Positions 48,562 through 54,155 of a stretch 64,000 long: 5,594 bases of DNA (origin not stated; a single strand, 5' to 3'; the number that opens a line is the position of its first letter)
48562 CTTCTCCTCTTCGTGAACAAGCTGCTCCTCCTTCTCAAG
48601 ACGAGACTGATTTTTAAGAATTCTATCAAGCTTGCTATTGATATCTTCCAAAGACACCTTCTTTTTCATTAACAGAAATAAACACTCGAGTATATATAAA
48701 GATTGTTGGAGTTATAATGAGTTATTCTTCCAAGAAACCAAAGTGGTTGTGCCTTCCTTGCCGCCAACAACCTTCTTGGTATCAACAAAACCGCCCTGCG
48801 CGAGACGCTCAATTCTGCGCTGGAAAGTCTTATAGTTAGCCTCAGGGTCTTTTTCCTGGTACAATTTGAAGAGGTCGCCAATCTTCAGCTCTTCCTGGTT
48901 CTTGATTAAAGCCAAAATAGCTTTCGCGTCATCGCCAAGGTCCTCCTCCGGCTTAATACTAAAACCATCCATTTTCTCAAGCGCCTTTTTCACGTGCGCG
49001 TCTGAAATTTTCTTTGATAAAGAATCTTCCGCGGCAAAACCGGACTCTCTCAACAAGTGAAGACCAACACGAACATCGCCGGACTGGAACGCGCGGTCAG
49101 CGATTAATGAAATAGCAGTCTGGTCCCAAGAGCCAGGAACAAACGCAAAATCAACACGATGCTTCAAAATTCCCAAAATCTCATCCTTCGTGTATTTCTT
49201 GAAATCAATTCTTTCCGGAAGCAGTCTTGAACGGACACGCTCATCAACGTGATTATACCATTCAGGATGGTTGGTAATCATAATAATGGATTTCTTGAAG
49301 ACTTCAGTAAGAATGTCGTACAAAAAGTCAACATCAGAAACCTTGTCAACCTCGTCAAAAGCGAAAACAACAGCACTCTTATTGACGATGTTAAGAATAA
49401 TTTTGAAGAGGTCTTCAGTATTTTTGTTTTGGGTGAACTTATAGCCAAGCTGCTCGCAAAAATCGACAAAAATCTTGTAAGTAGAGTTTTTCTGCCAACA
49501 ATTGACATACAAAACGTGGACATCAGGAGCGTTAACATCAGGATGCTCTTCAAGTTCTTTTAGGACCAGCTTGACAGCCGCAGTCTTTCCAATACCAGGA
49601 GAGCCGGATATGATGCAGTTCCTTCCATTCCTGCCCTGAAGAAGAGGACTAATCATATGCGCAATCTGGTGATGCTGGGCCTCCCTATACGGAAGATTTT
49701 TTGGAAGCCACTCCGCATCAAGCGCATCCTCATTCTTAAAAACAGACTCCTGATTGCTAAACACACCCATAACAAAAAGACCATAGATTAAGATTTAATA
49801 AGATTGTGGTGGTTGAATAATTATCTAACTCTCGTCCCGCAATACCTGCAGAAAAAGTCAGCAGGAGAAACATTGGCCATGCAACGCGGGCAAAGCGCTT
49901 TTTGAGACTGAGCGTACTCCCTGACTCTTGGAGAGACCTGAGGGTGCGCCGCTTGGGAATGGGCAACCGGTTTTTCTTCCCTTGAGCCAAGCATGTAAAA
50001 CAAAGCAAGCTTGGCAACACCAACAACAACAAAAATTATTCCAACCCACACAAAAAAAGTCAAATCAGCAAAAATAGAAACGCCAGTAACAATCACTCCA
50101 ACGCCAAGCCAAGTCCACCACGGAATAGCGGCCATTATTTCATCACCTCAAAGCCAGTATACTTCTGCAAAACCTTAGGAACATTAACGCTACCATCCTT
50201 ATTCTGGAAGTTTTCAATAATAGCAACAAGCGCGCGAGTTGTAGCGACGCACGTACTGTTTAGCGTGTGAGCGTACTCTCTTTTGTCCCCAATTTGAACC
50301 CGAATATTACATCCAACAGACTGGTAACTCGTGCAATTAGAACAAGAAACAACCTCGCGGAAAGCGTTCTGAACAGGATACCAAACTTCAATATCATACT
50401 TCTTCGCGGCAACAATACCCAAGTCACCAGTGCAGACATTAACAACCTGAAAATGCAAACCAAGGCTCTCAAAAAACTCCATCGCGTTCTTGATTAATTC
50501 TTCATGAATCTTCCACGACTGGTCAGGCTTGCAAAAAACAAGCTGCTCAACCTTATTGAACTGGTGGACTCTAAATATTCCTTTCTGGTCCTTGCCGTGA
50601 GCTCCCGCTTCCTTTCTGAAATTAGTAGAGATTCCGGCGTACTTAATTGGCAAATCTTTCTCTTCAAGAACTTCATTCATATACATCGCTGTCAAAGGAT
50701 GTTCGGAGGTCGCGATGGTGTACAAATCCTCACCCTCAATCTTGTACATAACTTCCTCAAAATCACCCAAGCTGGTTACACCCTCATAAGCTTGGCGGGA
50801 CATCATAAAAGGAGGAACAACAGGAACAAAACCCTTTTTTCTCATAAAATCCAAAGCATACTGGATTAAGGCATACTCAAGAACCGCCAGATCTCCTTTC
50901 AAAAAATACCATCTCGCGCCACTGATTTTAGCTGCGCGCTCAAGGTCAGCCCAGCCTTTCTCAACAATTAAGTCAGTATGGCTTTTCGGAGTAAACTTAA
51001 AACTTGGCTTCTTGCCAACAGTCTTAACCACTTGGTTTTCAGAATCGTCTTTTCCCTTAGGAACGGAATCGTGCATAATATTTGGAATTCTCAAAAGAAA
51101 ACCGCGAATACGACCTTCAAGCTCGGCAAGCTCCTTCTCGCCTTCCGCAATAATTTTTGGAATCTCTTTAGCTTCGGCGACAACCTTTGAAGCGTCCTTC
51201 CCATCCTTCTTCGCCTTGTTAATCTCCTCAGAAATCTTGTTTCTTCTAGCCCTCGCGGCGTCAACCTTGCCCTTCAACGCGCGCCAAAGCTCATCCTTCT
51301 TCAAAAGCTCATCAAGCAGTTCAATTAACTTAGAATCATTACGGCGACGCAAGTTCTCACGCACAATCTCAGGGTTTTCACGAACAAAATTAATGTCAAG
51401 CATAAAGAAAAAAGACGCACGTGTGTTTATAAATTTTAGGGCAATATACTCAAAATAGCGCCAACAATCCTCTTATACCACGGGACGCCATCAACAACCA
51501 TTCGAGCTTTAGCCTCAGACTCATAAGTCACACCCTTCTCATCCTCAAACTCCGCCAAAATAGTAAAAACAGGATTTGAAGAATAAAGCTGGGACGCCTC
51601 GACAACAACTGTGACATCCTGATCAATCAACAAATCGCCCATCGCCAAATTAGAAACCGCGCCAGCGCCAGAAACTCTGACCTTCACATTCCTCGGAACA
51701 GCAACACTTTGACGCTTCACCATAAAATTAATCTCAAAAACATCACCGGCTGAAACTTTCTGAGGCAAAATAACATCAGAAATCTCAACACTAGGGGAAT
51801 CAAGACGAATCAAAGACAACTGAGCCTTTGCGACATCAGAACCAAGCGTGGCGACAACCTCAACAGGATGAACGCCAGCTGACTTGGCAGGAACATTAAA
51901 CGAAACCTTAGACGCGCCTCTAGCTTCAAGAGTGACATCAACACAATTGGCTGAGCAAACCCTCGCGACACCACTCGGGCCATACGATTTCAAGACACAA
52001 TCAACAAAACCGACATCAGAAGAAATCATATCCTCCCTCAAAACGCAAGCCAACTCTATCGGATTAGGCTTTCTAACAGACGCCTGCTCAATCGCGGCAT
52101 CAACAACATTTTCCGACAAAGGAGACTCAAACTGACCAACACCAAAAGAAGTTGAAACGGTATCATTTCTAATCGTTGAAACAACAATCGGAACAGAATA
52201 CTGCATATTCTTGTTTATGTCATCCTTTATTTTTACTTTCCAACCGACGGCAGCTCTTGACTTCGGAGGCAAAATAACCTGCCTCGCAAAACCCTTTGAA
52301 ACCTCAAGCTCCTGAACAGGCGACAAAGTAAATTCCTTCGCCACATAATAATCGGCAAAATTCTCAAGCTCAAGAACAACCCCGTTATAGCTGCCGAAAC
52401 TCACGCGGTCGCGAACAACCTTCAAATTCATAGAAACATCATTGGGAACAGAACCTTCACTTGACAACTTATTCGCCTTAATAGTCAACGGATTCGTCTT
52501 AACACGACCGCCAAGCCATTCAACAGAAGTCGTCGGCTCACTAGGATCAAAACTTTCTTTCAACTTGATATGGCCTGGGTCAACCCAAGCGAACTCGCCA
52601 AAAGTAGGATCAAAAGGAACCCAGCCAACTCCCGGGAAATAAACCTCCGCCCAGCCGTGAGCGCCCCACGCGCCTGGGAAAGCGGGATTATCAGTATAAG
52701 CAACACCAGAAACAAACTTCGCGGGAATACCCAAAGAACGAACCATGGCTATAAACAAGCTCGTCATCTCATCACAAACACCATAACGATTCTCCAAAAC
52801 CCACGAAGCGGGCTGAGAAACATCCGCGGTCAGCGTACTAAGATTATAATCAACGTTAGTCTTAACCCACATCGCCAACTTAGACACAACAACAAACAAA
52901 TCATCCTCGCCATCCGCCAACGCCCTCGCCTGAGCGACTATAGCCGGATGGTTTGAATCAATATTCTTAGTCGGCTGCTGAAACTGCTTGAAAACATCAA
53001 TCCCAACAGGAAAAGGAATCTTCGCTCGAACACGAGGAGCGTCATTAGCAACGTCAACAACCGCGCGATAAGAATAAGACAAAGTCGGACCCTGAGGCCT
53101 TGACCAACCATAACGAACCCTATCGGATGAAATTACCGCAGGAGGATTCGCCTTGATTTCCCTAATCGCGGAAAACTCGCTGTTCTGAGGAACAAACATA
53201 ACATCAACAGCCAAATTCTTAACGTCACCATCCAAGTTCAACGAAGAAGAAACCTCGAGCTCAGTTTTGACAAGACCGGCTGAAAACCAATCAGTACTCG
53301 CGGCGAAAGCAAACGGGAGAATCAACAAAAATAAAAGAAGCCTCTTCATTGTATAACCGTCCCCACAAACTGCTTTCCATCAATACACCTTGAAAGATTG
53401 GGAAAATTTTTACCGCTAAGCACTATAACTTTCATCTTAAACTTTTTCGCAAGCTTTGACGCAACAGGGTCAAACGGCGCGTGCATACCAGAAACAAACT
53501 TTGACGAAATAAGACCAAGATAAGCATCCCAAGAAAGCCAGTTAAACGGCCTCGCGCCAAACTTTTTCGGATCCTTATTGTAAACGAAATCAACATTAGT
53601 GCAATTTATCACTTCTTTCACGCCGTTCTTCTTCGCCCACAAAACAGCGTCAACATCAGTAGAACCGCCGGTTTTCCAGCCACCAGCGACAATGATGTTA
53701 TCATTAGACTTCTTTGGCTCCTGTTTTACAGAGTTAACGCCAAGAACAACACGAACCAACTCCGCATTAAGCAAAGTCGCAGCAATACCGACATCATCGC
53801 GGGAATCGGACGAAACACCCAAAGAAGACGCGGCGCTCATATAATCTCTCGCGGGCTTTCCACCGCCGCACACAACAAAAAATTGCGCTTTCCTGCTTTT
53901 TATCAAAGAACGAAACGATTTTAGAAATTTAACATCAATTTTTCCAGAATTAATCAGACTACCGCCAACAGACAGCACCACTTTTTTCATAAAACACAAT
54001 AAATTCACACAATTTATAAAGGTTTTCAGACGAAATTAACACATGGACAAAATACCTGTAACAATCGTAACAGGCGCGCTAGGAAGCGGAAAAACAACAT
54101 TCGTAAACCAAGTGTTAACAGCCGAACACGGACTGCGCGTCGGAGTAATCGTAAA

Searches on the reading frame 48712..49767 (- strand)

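Call 44: search_protein_families(library=pfam, proteins=[window:48712-49767:-], max_evalue=0.001)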
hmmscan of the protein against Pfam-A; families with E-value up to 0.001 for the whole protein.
window:48712-49767:- (351 aa): 10 families
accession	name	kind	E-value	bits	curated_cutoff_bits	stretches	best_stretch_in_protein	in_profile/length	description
PF22703.2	Cdc6_lid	-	7.2e-16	58.3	27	1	200-263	3-67/68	Cdc6 AAA+ ATPase-type lid domain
PF13401.12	AAA_22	-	6.7e-13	49.5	27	1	48-152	5-104/130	AAA domain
PF13191.12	AAA_16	-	1.7e-09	38.8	32.6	1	25-141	2-142/167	AAA ATPase domain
PF00004.35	AAA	-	1.2e-06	29.5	21.2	1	52-181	2-122/131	ATPase family associated with various cellular activities (AAA)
PF05621.17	TniB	-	2e-06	27.8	22.4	1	49-143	36-131/189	Bacterial TniB protein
PF05729.18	NACHT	-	1.5e-05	25.4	26.7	1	50-181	2-143/167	NACHT domain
PF24883.2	NPHP3_N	-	9.9e-05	23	24.8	0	48-106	22-74/164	Nephrocystin 3, N-terminal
PF20720.3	nSTAND3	-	0.00025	21.2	27.2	1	49-130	18-101/155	Novel STAND NTPase 3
PF13173.12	AAA_14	-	0.00036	21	27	1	49-155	3-86/129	AAA domain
PF00931.28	NB-ARC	-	0.00041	20.1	23.5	1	37-166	7-135/248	NB-ARC domain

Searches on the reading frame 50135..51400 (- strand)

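Call 44: search_protein_families(library=pfam, proteins=[window:50135-51400:-], max_evalue=0.001)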
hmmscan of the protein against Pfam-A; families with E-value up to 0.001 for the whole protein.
window:50135-51400:- (421 aa): 2 families
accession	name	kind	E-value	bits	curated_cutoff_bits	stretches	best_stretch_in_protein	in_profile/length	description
PF00587.30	tRNA-synt_2b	-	2.1e-41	142.4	29.3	1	223-398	8-179/179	tRNA synthetase class II core domain (G, H, P, S and T)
PF02403.27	Seryl_tRNA_N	-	2.5e-26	92.5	28.2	1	1-108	2-107/108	Seryl-tRNA synthetase N-terminal domain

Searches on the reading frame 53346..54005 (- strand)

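Call 81: search_protein_families(library=pfam, proteins=[window:53346-54005:-], max_evalue=0.01)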
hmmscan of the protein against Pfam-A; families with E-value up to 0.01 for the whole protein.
window:53346-54005:- (219 aa): 1 family
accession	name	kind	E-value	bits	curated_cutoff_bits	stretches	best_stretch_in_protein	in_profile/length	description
PF00696.33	AA_kinase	-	1.2e-19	71.5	24.9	1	7-197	1-234/234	Amino acid kinase family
